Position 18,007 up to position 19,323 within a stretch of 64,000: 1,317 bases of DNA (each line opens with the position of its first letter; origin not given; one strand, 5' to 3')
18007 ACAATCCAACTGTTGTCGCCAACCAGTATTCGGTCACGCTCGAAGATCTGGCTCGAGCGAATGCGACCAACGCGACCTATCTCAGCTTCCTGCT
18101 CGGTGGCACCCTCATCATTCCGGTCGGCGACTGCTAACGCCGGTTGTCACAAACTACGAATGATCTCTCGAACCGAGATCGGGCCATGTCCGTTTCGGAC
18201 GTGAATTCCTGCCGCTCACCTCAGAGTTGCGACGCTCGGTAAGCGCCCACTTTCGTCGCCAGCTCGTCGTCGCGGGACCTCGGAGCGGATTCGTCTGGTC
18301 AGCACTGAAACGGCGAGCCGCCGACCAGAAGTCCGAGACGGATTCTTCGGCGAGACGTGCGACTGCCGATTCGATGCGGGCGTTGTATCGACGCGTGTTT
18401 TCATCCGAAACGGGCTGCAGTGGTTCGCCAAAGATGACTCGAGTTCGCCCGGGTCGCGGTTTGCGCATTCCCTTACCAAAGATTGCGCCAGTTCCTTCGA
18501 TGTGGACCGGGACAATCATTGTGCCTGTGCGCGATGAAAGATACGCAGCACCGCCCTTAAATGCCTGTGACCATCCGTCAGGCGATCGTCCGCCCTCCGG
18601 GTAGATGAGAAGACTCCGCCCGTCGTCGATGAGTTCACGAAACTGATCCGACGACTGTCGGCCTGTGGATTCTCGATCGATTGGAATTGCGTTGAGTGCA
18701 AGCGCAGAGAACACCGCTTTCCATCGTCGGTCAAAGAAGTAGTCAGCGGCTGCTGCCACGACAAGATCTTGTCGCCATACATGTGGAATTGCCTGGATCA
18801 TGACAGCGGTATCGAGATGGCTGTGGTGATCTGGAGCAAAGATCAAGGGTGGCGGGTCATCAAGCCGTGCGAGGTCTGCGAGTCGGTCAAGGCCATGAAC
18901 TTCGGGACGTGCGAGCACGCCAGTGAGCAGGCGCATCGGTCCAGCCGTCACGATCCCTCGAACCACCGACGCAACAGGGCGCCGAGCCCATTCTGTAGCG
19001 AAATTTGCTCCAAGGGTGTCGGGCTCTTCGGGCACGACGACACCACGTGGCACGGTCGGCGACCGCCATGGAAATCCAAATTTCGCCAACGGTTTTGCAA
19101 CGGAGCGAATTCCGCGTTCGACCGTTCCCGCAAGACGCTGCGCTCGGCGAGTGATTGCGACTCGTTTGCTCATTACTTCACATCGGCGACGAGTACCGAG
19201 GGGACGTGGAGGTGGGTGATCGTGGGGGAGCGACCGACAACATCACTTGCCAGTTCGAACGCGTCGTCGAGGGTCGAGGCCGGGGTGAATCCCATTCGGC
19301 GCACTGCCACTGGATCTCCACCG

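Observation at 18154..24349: TetR-gated, translationally coupled operon: acyl-reductase/HAD fusion, Zn-ADH, LarA-like protein and PlsC acyltransferase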

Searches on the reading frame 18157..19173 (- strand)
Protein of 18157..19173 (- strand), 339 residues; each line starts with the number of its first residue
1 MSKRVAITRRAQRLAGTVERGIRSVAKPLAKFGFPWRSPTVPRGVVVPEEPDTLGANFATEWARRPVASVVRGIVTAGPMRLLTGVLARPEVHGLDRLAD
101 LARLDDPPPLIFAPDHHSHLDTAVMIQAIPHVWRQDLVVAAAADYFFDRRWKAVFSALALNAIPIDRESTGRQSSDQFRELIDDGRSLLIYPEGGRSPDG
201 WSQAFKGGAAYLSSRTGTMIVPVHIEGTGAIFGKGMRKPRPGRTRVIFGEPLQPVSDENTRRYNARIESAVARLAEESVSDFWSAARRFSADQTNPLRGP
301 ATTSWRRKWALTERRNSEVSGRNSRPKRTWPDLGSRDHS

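Call 3: search_protein_families(library=pfam, proteins=[window:18157-19173:-], max_evalue=0.01)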
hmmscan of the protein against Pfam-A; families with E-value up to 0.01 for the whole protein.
window:18157-19173:- (339 aa): 2 families
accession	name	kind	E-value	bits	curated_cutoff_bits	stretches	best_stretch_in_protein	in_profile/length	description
PF01553.26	Acyltransferase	-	8.1e-17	61.7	23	1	91-225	3-131/132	Acyltransferase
PF08310.17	LGFP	-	0.0031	18.3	22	0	196-223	12-39/53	LGFP repeat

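Call 4: search_protein_families(library=ncbifam, proteins=[window:18157-19173:-], max_evalue=0.01)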
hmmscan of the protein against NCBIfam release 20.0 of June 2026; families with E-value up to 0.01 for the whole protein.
window:18157-19173:- (339 aa): 4 families
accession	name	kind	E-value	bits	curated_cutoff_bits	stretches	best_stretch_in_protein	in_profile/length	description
TIGR00530.1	AGP_acyltrn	subfamily_domain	6.4e-13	48.6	102.95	1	109-225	17-129/130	1-acylglycerol-3-phosphate O-acyltransferase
NF006386.0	PRK08633.1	equivalog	2.6e-10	38.7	1221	1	111-257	444-591/1147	acyl-[ACP]--phospholipid O-acyltransferase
NF005291.0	PRK06814.1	equivalog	1.7e-06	26.3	1349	1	86-229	437-567/1140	acyl-[ACP]--phospholipid O-acyltransferase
NF005959.0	PRK08043.1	equivalog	8e-06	24.4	886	1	110-229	30-141/719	bifunctional acyl-ACP--phospholipid O-acyltransferase/long-chain-fatty-acid--ACP ligase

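Call 87: search_solved_structures(query=window:18157-19173:-, max_evalue=0.01)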
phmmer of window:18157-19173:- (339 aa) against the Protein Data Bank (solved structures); distinct sequences matched with E-value up to 0.01: 1.
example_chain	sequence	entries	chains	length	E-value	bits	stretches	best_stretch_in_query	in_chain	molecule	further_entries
5kym_A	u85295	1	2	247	6.6e-11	45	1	160-278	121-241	1-acyl-sn-glycerol-3-phosphate acyltransferase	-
